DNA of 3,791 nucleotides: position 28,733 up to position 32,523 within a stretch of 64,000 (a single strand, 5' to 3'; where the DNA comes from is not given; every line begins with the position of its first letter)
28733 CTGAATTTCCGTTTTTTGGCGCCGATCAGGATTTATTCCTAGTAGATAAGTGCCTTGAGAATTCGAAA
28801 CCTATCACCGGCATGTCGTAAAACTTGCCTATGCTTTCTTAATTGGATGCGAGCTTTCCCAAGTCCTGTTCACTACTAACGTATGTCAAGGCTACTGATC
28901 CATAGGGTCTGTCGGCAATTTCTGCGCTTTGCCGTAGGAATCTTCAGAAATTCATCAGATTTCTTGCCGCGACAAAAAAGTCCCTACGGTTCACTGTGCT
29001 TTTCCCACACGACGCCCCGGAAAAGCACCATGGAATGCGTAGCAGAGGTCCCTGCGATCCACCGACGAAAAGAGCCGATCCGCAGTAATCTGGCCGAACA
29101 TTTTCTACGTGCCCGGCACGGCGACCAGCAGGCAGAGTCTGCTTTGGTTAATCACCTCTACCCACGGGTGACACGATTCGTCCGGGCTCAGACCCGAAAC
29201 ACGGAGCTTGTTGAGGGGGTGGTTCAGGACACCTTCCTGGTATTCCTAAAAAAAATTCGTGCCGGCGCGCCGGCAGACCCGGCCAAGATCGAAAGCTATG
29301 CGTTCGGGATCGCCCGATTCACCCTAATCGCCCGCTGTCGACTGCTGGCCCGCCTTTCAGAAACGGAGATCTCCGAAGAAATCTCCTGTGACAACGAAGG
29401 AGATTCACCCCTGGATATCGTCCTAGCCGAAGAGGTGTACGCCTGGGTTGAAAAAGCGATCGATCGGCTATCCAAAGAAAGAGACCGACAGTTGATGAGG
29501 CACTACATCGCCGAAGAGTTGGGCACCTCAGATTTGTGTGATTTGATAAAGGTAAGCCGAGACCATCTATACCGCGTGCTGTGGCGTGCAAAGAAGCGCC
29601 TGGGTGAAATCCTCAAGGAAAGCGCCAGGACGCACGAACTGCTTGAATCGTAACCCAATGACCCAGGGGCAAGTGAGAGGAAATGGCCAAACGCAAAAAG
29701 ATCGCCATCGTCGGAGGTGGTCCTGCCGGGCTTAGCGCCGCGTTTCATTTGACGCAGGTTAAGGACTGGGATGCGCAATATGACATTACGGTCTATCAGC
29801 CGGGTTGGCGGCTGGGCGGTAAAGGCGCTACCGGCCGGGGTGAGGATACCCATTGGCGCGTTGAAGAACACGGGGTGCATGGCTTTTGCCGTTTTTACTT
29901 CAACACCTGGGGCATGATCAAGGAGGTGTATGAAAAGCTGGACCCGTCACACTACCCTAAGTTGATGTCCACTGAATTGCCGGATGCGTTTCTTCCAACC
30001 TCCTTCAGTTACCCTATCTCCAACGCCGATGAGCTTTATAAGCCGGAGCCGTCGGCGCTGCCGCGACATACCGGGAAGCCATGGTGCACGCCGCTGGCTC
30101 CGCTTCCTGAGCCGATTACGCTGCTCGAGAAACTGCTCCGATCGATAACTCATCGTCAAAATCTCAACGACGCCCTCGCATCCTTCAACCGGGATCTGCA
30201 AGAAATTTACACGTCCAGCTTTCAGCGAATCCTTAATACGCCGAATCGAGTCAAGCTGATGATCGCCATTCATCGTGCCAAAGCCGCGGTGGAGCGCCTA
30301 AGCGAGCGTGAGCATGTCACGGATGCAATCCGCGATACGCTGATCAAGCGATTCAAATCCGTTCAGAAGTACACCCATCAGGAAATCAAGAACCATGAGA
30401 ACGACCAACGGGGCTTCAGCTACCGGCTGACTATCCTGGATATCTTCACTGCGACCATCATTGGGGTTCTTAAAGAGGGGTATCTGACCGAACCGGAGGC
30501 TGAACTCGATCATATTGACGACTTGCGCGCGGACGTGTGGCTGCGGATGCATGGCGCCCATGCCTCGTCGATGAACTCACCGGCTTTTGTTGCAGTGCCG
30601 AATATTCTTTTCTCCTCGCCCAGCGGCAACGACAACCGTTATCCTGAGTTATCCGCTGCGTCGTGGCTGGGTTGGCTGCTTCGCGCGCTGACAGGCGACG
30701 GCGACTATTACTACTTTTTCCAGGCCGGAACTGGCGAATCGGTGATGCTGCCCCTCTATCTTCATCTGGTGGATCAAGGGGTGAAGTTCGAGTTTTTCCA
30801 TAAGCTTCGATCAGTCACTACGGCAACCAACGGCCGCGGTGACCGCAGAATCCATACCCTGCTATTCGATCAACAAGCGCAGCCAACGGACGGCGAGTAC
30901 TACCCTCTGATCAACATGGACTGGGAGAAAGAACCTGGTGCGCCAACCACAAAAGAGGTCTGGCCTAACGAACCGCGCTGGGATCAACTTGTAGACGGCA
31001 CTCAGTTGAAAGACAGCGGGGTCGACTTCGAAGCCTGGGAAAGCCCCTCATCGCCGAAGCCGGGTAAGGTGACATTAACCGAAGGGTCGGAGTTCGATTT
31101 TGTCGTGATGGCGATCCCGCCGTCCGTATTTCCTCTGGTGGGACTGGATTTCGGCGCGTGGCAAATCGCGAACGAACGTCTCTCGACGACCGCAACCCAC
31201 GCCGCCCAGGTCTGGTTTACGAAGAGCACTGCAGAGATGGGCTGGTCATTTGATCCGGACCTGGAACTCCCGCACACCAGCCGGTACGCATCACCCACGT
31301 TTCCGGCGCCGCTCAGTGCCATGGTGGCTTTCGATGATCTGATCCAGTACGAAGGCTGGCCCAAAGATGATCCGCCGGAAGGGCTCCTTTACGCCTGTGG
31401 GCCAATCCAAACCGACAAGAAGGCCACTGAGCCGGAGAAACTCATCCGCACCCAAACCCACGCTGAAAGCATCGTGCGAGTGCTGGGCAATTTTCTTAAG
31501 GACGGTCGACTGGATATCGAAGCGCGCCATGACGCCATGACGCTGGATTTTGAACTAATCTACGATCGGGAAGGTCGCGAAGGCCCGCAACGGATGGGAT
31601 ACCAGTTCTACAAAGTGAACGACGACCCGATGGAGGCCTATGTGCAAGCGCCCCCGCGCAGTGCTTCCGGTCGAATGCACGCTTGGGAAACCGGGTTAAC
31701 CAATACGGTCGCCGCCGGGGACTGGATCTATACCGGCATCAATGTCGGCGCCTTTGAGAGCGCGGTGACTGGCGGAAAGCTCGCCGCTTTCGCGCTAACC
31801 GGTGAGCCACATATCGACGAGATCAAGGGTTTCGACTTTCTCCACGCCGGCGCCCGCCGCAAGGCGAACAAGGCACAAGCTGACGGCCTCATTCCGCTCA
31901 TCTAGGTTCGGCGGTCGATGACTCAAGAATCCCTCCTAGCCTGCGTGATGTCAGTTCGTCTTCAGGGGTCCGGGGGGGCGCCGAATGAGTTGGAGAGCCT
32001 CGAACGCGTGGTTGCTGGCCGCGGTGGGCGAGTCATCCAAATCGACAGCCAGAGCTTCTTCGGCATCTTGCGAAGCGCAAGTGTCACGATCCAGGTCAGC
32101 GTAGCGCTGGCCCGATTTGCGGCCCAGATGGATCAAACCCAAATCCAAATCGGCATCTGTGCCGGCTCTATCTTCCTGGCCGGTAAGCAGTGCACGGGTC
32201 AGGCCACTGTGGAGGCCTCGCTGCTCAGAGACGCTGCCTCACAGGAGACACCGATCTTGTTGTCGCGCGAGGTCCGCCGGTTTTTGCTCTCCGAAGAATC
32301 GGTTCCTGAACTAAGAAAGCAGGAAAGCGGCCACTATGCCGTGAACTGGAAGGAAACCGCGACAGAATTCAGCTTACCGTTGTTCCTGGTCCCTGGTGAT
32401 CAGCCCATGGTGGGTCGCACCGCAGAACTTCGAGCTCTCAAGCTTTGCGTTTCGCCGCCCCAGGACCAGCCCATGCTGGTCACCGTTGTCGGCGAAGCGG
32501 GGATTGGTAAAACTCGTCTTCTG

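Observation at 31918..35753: Pseudo-cyclase/STAND/TPR NTPase and a wHTH regulator carrying a second pseudo-cyclase domain, converging with overlapping stop codons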

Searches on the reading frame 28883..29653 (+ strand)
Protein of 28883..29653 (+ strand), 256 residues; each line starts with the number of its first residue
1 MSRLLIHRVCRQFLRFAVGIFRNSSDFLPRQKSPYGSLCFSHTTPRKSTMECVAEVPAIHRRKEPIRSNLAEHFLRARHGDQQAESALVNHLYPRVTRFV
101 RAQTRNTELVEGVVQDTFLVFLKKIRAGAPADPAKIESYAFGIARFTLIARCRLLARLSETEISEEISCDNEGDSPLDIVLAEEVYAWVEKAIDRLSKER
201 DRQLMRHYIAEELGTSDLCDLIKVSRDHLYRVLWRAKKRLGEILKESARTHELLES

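Call 3: search_protein_families(library=pfam, proteins=[window:28883-29653:+], max_evalue=1)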
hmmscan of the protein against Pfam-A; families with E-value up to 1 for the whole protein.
window:28883-29653:+ (256 aa): 3 families
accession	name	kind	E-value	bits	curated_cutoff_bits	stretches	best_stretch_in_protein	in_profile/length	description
PF04542.20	Sigma70_r2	-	2.5e-08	34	24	1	88-153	1-66/71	Sigma-70 region 2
PF07638.17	Sigma70_ECF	-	0.005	17.2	21.1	1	73-122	7-55/185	ECF sigma factor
PF07374.17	DUF1492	-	0.068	13.8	21.5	1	190-240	49-99/100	Protein of unknown function (DUF1492)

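Call 41: search_protein_families(library=padloc, proteins=[window:28883-29653:+], max_evalue=0.01)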
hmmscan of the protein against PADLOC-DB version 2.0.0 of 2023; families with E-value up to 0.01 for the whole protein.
window:28883-29653:+ (256 aa): 0 families

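Call 83: search_protein_families(library=ncbifam, proteins=[window:28883-29653:+], max_evalue=0.001)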
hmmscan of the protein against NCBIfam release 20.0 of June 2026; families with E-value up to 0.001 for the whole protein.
window:28883-29653:+ (256 aa): 25 families
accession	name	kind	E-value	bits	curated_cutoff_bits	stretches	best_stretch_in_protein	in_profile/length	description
TIGR02937.1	sigma70-ECF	superfamily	1.2e-15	57.6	42.9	1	84-242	2-163/165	sigma-70 family RNA polymerase sigma factor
NF009173.0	PRK12520.1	equivalog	2.2e-12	47.1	255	2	87-164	6-81/191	RNA polymerase sigma factor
TIGR02989.1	Sig-70_gvs1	subfamily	6.3e-10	39.2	124.55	1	86-241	4-155/158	RNA polymerase sigma-70 factor, Rhodopirellula/Verrucomicrobium family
NF004113.0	PRK05602.1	equivalog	7.8e-10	38.7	208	1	71-249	33-206/211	RNA polymerase sigma factor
NF007226.0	PRK09644.1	equivalog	1.1e-09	38.6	199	1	96-247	14-160/166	RNA polymerase sigma factor SigM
NF009166.1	PRK12513.1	equivalog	2.3e-09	37.3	206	1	74-247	13-189/193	RNA polymerase sigma factor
TIGR02952.1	Sig70_famx2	equivalog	2.9e-09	37.1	206.45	1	76-240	4-166/170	ECF subfamily RNA polymerase sigma factor, BldN family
TIGR02943.1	Sig70_famx1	hypoth_equivalog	3.2e-09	36.9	162.2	1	85-162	4-79/188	RNA polymerase sigma-70 factor, TIGR02943 family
NF009196.0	PRK12544.1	equivalog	3.8e-09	36.2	287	1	175-247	128-199/208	RNA polymerase factor sigma-70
TIGR02950.1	SigM_subfam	subfamily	1.1e-08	35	147.95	1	91-244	8-158/159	RNA polymerase sigma factor, SigM family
TIGR02985.1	Sig70_bacteroi1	subfamily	2.5e-08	34.3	126.4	1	86-231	4-149/162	RNA polymerase sigma-70 factor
NF009168.0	PRK12515.1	subfamily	5.5e-08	32.5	236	1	77-247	16-182/189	RNA polymerase sigma factor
NF058625.1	sigma_PG0214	equivalog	6e-08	32.6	130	1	88-248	9-165/170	GFO_1088 family ECF-type sigma factor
NF007230.0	PRK09648.1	subfamily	2.2e-07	30.8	209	1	67-206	10-151/195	RNA polymerase sigma factor ShbA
NF009182.0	PRK12530.1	subfamily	3.4e-07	29.9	264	0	178-246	119-186/193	RNA polymerase sigma factor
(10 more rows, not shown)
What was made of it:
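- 28883..29653 (+): ECF sigma factor, orthologous in all three lineages that carry the pair. Sigma70_r2 and TIGR02937 (calls 3, 83).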

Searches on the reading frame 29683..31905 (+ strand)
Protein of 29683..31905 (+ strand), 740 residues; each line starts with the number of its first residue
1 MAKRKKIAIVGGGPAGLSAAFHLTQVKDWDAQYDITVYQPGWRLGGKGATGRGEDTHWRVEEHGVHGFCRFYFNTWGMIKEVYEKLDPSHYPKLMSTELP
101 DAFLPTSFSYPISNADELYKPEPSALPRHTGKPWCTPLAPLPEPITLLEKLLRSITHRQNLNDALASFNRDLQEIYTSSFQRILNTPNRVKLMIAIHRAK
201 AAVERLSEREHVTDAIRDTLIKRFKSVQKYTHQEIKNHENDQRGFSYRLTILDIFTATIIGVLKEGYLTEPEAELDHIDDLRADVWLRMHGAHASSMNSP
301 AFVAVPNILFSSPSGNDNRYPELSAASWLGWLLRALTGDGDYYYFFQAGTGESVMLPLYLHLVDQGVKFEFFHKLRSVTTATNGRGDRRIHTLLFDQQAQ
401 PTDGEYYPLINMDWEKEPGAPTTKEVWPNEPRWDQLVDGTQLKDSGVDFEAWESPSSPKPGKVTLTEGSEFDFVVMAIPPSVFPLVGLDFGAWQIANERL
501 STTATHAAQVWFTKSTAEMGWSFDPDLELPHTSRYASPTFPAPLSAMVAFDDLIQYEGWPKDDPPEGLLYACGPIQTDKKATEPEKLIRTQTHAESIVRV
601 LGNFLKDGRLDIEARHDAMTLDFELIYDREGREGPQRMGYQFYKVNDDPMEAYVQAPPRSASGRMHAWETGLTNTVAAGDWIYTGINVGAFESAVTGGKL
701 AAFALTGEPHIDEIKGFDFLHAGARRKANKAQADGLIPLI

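Call 3: search_protein_families(library=pfam, proteins=[window:29683-31905:+], max_evalue=1)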
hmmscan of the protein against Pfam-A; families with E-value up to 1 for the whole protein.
window:29683-31905:+ (740 aa): 10 families
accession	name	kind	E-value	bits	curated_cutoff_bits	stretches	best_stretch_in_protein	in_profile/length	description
PF13450.12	NAD_binding_8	-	2.6e-09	37.7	21.9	1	9-81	1-67/68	NAD(P)-binding Rossmann-like domain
PF06100.17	MCRA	-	4.2e-05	23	23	1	352-399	206-253/495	MCRA family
PF01593.30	Amino_oxidase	-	7e-05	22.7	19.8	1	15-98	2-73/443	Flavin containing amine oxidoreductase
PF01266.30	DAO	-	0.00013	22.1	27.9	1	6-52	1-41/353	FAD dependent oxidoreductase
PF13454.12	NAD_binding_9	-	0.00061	20.2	21.8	1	8-49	1-39/155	FAD-NAD(P)-binding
PF07992.20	Pyr_redox_2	-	0.00063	19.7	26.1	1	6-39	2-30/291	Pyridine nucleotide-disulphide oxidoreductase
PF03486.20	HI0933_like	-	0.13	12.1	50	1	6-25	2-21/244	HI0933-like protein Rossmann domain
PF13738.12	Pyr_redox_3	-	0.13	11.9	30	1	9-27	2-20/305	Pyridine nucleotide-disulphide oxidoreductase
PF01494.25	FAD_binding_3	-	0.25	11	22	1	6-24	3-21/349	FAD binding domain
PF01946.23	Thi4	-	0.26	10.9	26.2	1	6-26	19-39/235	Thi4 family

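Call 41: search_protein_families(library=padloc, proteins=[window:29683-31905:+], max_evalue=0.01)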
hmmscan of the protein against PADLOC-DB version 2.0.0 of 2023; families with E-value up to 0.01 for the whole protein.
window:29683-31905:+ (740 aa): 0 families

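Call 81: search_solved_structures(query=window:29683-31905:+, max_evalue=0.01)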
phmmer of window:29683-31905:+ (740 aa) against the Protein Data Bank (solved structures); distinct sequences matched with E-value up to 0.01: 0.

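Call 83: search_protein_families(library=ncbifam, proteins=[window:29683-31905:+], max_evalue=0.001)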
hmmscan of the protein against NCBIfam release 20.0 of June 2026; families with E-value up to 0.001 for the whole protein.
window:29683-31905:+ (740 aa): 10 families
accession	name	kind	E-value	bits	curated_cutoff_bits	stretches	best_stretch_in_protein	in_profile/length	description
NF008841.0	PRK11883.1-1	equivalog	9.7e-06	24.7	517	1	4-50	3-47/453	protoporphyrinogen oxidase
NF008845.0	PRK11883.1-5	equivalog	1.4e-05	23.5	560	1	2-52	2-53/468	protoporphyrinogen oxidase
NF005547.0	PRK07208.1-3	equivalog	1.9e-05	23.6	380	1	2-68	2-60/465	hypothetical protein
NF009410.0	PRK12771.1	subfamily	3.4e-05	22.6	516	1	5-26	139-160/566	NAD(P)-binding protein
NF010590.0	PRK13984.1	equivalog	3.4e-05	22.2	946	1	2-46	286-325/611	putative oxidoreductase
TIGR03467.1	HpnE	equivalog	5.4e-05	22.7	283.05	0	7-50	1-39/430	hydroxysqualene dehydroxylase HpnE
NF005549.0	PRK07208.1-5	equivalog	0.00019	20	587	1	2-54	2-53/534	hypothetical protein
TIGR00562.1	proto_IX_ox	equivalog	0.00035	19.3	97.85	1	4-50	2-45/470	protoporphyrinogen oxidase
NF005548.0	PRK07208.1-4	equivalog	0.00097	17.8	389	0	3-67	2-58/488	hypothetical protein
NF005560.0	PRK07233.1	equivalog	0.00099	18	252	0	6-55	2-46/435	hypothetical protein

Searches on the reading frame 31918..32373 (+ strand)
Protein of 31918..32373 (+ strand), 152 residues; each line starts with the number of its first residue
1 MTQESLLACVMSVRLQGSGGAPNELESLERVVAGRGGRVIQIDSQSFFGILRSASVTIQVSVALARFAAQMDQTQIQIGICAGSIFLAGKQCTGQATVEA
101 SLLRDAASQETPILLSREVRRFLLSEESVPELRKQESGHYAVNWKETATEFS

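Call 45: predict_structure(alignment_id=A3)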
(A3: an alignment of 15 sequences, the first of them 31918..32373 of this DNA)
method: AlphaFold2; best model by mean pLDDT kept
length: 152 residues; sequences in the alignment: 15
mean_pLDDT: 88.7   pTM: 0.85
mean pLDDT of the five models: 88.7, 88.1, 87.3, 86.0, 85.7
residues with pLDDT >= 90: 102; 70-90: 38; 50-70: 8; < 50: 4
segments of 3 or more residues with pLDDT < 50: 149-152
pLDDT, mean of each block of 10 residues (from residue 1): 83 84 84 93 90 93 93 92 92 94 96 96 82 94 74 40
secondary structure, 60 per line:
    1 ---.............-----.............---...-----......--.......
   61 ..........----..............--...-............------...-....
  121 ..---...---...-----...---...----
elements in order: E4-16 H22-34 E38-40 E46-51 H54-70 E75-88 E91-93 H95-106 E113-115 H117-122 E132-134 E140-142
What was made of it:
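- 31918..32355 (+): Degenerate class III cyclase-homology domain of the STAND protein (residues 1-146). Arg14 replaces the first metal Asp, Gln45 the second, Val the catalytic Asn and Leu the transition-state Arg. Helix alpha1 and part of the C-terminal hairpin are deleted. AF2 pLDDT 88.7 (call 45).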

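Call 47: fold_search(model_id=the predicted structure, library=pdb)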
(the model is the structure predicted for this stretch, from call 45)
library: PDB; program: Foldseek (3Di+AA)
matches with E <= 10: 1386; with E <= 0.001: 163
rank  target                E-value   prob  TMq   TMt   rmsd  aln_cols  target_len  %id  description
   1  4wp8_B                3.0e-08  1.00  0.71  0.66   3.7       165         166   18  Crystal structure of Adenylyl cyclase Ma1120 from Mycobacterium Avium in complex with 2'5'-DD-3'-ATP and Manganese ion (released 2015-09-02)
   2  5d0g_A                3.8e-08  1.00  0.76  0.72   3.7       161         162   17  Crystal structure of triple mutant (KDA to EGY) of adenylyl cyclase Ma1120 from Mycobacterium avium in complex with GT (released 2016-08-10)
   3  5d0e_A                3.8e-08  1.00  0.69  0.65   4.7       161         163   15  Crystal Structure of an adenylyl cyclase Ma1120-Cat in complex with GTP and calcium from Mycobacterium avium (released 2016-08-10)
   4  5d15_A                5.8e-08  1.00  0.70  0.66   4.1       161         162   16  Crystal structure of an adenylyl cyclase Ma1120 from Mycobacterium avium in complex with ATP and calcium ion (released 2016-08-10)
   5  4wp9_B                6.5e-08  1.00  0.73  0.70   4.2       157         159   16  Crystal structure of Adenylyl cyclase MA1120 from Mycobacterium Avium bound to 2'5'-DD-3'-ATP, Calcium and Magnesium i (released 2015-09-02)
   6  4wpa_A                7.4e-08  1.00  0.69  0.67   4.9       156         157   15  Crystal structure of Adenylyl cyclase Ma1120 from Mycobacterium Avium bound to Pyrophosphate and Calcium (released 2015-09-02)
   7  7yz9_A                8.8e-08  1.00  0.78  0.67   3.3       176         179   16  Structure of catalytic domain of Rv1625c bound to nanobody NB4 (released 2022-08-31)
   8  1wc4_B                1.0e-07  1.00  0.68  0.55   5.1       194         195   14  Soluble adenylyl cyclase CyaC from S. platensis in complex with alpha, beta-methylene-ATP and Europium (released 2004-12-20)
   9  4wp8_A                1.1e-07  1.00  0.71  0.66   4.1       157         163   18  Crystal structure of Adenylyl cyclase Ma1120 from Mycobacterium Avium in complex with 2'5'-DD-3'-ATP and Manganese ion (released 2015-09-02)
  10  5d0e_B                1.5e-07  1.00  0.75  0.70   4.0       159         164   16  Crystal Structure of an adenylyl cyclase Ma1120-Cat in complex with GTP and calcium from Mycobacterium avium (released 2016-08-10)
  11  4clt                  1.5e-07  1.00  0.69  0.25   4.7       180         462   16  Crystal structure of human soluble Adenylyl Cyclase with adenosine-3', 5'-cyclic-monophosphate and pyrophosphate (released 2014-03-05)
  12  1wc5_A                1.5e-07  1.00  0.68  0.55   4.8       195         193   14  Soluble adenylyl cyclase CyaC from S. platensis in complex with alpha, beta-methylene-ATP in presence of bicarbonate (released 2004-12-20)
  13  1wc3_B                1.5e-07  1.00  0.68  0.55   5.3       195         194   15  Soluble adenylyl cyclase CyaC from S. platensis in complex with alpha, beta-methylene-ATP and Strontium (released 2004-12-20)
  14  2bw7_B                1.5e-07  1.00  0.67  0.54   5.1       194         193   14  A novel mechanism for adenylyl cyclase inhibition from the crystal structure of its complex with catechol estrogen (released 2005-07-20)
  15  1wc1_B                1.7e-07  1.00  0.70  0.56   4.5       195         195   14  Soluble adenylyl cyclase CyaC from S. platensis in complex with Rp- ATPalphaS (released 2004-12-20)
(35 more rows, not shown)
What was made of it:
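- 31918..32355 (+): All top Foldseek hits are CHDs (call 47).
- On Class III nucleotidyl cyclase (catalytically competent): STAND N-terminus: AF2 pLDDT 88.7; Foldseek top hits are all CHDs, E 3e-8, TM 0.7-0.8 (calls 45, 47).
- Closest known: Heterodimeric cyclases with one degenerate site. Same: The PDB fold hits include sGC and sAC (call 47).
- Checked: The AF2 model of the N-terminus has pLDDT 88.7, and its top Foldseek PDB hits are all class III cyclases (E 3e-8, TM 0.7-0.8) (calls 45, 47).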
